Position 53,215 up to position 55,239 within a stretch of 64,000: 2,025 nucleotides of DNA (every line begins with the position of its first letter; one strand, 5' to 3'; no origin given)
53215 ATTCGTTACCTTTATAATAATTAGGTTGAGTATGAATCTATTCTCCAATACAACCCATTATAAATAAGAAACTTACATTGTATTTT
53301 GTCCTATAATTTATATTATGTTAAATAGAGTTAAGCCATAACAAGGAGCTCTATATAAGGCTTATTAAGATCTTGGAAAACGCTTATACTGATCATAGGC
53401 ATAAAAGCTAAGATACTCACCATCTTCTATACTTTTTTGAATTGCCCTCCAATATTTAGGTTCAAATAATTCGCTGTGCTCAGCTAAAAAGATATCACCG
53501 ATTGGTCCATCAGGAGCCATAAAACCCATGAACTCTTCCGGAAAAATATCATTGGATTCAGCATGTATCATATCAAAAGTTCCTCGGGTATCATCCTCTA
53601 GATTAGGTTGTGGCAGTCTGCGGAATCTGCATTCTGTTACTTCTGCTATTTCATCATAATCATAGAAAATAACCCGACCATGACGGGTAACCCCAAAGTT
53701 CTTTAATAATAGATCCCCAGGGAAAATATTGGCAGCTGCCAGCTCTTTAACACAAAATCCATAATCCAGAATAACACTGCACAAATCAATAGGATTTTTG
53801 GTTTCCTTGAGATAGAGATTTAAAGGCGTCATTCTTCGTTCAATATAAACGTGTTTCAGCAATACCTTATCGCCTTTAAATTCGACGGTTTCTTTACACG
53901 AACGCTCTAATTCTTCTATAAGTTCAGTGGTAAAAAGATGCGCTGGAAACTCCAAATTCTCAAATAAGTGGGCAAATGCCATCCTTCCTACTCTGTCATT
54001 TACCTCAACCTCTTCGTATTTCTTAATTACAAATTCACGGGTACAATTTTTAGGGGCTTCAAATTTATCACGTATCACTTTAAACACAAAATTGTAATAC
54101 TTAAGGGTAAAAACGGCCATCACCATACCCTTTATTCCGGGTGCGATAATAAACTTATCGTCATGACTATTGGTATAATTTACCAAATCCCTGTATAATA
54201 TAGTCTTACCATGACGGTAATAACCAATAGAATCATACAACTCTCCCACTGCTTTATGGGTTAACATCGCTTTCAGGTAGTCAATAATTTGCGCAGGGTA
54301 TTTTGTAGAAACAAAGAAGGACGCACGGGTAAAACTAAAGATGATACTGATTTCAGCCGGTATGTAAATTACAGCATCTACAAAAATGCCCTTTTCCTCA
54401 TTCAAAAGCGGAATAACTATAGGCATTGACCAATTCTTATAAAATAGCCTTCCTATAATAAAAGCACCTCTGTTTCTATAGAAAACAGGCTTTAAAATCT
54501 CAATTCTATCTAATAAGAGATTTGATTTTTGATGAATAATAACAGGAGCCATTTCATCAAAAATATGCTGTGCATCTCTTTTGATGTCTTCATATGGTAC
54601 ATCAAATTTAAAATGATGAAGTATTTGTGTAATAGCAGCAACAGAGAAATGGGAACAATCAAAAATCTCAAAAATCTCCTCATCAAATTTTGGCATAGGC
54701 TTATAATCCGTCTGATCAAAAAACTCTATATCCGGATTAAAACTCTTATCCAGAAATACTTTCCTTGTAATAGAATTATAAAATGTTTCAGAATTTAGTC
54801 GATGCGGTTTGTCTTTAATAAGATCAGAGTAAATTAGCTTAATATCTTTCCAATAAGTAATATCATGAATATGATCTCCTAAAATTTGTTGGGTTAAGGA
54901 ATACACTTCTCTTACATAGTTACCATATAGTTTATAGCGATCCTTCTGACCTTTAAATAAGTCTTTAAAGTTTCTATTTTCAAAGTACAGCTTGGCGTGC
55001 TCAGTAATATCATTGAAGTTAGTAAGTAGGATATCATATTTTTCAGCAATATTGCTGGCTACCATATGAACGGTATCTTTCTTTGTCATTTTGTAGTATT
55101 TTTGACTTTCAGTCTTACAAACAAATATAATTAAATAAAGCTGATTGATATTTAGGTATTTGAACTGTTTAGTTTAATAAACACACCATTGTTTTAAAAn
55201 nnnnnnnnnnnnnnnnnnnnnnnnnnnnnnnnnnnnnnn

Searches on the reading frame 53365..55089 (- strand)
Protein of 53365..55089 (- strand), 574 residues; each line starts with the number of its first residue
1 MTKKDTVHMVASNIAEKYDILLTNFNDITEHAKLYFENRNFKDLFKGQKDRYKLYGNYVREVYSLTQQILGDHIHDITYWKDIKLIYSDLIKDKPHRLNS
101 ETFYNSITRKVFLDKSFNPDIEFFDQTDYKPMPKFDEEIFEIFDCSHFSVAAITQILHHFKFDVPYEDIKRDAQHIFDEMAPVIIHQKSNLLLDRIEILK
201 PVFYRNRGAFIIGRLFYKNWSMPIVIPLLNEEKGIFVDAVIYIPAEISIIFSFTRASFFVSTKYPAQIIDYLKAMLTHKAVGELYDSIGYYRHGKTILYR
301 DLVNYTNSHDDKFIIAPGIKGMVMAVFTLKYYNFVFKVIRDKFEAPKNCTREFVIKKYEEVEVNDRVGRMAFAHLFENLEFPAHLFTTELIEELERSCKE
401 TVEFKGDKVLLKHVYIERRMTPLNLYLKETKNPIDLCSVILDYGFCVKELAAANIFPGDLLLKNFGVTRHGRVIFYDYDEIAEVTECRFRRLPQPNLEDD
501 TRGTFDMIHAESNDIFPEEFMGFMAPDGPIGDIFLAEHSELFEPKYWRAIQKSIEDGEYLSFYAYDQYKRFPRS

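Call 3: search_protein_families(library=pfam, proteins=[window:53365-55089:-], max_evalue=1)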
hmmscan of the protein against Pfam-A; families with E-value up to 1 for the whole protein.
window:53365-55089:- (574 aa): 3 families
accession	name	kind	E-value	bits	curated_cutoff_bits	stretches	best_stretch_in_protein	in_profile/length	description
PF06315.17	AceK_kinase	-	1.4e-98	329.9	29.3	1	311-567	1-256/256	Isocitrate dehydrogenase kinase/phosphatase (AceK) kinase domain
PF20423.3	AceK_regulatory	-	5.7e-78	262.6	25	1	11-307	1-299/302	Isocitrate dehydrogenase kinase/phosphatase (AceK), regulatory domain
PF14954.12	LIX1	-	0.028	14.2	27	1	323-399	154-228/249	Limb expression 1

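Call 37: find_homologous_proteins(query=window:53365-55089:-, max_evalue=1e-20)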
Query window:53365-55089:- (574 aa): 8000 proteins with E <= 1e-20 among 8000 candidates; the best 120 are listed.
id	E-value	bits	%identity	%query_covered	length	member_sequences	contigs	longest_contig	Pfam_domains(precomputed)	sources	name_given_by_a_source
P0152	0.0e+0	1320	100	100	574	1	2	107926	PF06315.18,PF20423.4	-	-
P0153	0.0e+0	1089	80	99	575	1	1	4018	PF06315.18,PF20423.4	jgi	jgi:isocitrate dehydrogenase kinase/phosphatase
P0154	0.0e+0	1082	80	99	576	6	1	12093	PF06315.18,PF20423.4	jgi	jgi:isocitrate dehydrogenase kinase/phosphatase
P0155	0.0e+0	1062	81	100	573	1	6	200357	PF06315.18,PF20423.4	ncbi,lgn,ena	-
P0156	0.0e+0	1058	80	99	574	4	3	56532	PF06315.18,PF20423.4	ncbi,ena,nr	ncbi:MAG TPA: bifunctional isocitrate dehydrogenase kinase/phosphatase [Chitinophagales bacterium]|n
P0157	0.0e+0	1057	80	100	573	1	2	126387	PF06315.18,PF20423.4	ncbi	ncbi:MAG: bifunctional isocitrate dehydrogenase kinase/phosphatase [Chitinophagales bacterium]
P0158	0.0e+0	1055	80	100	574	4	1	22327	PF06315.18,PF20423.4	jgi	jgi:isocitrate dehydrogenase kinase/phosphatase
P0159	0.0e+0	1051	79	99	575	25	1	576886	PF06315.18,PF20423.4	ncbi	-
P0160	0.0e+0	1050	78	100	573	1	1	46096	PF06315.18,PF20423.4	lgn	-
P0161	0.0e+0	1047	79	99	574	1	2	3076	PF06315.18,PF20423.4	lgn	-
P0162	0.0e+0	1045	79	99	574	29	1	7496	PF06315.18,PF20423.4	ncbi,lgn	-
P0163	0.0e+0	1038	78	100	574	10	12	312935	PF06315.18,PF20423.4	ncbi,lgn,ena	-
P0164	0.0e+0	1037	78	99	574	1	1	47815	PF06315.18,PF20423.4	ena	-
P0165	0.0e+0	1036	78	99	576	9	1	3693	PF06315.18,PF20423.4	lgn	-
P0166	0.0e+0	1029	78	99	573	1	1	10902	PF06315.18,PF20423.4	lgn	-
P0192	5.0e-237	806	63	99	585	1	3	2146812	PF06315.18,PF20423.4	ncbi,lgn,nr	ncbi:MAG: bifunctional isocitrate dehydrogenase kinase/phosphatase [Chitinophagales bacterium]|nr:bi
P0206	1.0e-198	680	54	98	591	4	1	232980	PF06315.18,PF20423.4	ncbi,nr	ncbi:MAG: bifunctional isocitrate dehydrogenase kinase/phosphatase [Chitinophagales bacterium]|nr:bi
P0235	1.2e-138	481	41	98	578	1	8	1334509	PF06315.18,PF20423.4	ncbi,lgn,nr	ncbi:MAG: Isocitrate dehydrogenase kinase/phosphatase [Bacteroidia bacterium]|nr:Isocitrate dehydrog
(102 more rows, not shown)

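Call 38: find_encoding_contigs(protein=P0192, flank=7000, max_places=1)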
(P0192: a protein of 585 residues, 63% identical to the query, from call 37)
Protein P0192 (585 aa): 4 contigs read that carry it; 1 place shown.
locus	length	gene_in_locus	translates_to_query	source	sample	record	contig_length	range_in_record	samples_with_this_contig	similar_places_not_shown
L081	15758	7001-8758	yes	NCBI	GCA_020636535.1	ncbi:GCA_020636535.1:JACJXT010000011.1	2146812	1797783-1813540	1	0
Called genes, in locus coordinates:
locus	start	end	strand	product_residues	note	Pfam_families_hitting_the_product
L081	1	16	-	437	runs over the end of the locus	PF00106:adh_short, PF08659:KR, PF13561:adh_short_C2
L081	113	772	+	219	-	-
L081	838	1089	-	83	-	-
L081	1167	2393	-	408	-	PF17116:T9SS_plug_1st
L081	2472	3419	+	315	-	PF08885:GSCFA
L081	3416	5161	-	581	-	PF07695:7TMR-DISM_7TM, PF07730:HisKA_3 (weak)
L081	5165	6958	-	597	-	PF07695:7TMR-DISM_7TM, PF02518:HATPase_c (weak)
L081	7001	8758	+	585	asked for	PF20423:AceK_regulatory, PF06315:AceK_kinase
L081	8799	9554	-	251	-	PF00977:His_biosynth, PF03060:NMO (faint), PF01207:Dus (faint), PF02581:TMP-TENI (faint)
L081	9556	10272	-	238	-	PF00977:His_biosynth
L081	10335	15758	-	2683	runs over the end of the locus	-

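Call 39: find_encoding_contigs(protein=P0206, flank=7000, max_places=1)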
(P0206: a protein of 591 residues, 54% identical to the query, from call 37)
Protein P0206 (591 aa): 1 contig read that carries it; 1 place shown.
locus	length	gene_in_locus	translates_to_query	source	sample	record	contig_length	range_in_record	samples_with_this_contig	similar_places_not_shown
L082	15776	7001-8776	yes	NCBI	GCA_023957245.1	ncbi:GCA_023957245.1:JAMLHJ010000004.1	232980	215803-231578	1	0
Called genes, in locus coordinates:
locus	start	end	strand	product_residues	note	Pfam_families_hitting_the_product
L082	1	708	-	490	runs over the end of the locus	PF05572:Peptidase_M43, PF18962:Por_Secre_tail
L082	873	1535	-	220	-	PF00072:Response_reg, PF00196:GerE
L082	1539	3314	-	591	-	PF00515:TPR_1, PF07719:TPR_2 (weak), PF13181:TPR_8 (weak), PF13374:TPR_10 (weak), PF13424:TPR_12, PF07730:HisKA_3 (weak), PF02518:HATPase_c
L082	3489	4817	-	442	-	-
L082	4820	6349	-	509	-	PF00117:GATase, PF07722:Peptidase_C26, PF02540:NAD_synthase, PF03054:tRNA_Me_trans (faint), PF00958:GMP_synt_C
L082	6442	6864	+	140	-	PF03061:4HBT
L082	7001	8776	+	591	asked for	PF20423:AceK_regulatory, PF06315:AceK_kinase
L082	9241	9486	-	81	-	-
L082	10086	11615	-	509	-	PF02771:Acyl-CoA_dh_N, PF02770:Acyl-CoA_dh_M, PF00441:Acyl-CoA_dh_1, PF08028:Acyl-CoA_dh_2, PF22924:ACOX_C_alpha1 (faint), PF02036:SCP2, PF14864:Alkyl_sulf_C (weak)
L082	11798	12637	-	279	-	PF05552:MS_channel_1st_1 (weak), PF00924:MS_channel_2nd, PF21082:MS_channel_3rd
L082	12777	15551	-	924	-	PF00330:Aconitase, PF00694:Aconitase_C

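Call 40: find_encoding_contigs(protein=P0235, flank=7000, max_places=1)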
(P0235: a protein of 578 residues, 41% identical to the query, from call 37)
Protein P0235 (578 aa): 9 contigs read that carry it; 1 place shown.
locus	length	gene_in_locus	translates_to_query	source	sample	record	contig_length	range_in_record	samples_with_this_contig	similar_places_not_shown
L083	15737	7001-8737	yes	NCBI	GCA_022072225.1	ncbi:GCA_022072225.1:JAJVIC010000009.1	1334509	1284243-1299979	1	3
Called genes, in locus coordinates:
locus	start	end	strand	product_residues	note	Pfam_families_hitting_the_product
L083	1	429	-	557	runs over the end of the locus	PF05935:Arylsulfotrans, PF14269:Arylsulfotran_2 (faint), PF18962:Por_Secre_tail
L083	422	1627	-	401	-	PF07075:NamZ_N, PF20732:NamZ_C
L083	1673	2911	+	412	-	PF12704:MacB_PCD, PF02687:FtsX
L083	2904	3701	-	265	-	PF19293:CdaA_N, PF02457:DAC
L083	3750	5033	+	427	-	-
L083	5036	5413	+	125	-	-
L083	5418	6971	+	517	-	PF20604:DUF6798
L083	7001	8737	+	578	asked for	PF20423:AceK_regulatory, PF06315:AceK_kinase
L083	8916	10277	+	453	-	PF03739:LptF_LptG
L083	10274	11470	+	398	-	PF13439:Glyco_transf_4, PF00534:Glycos_transf_1, PF13692:Glyco_trans_1_4, PF13524:Glyco_trans_1_2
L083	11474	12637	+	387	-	PF00534:Glycos_transf_1, PF13692:Glyco_trans_1_4, PF13524:Glyco_trans_1_2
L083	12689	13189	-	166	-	-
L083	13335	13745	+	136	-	-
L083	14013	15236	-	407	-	PF00926:DHBP_synthase, PF00925:GTP_cyclohydro2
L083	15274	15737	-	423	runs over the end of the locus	PF12890:DHOase, PF01979:Amidohydro_1 (weak)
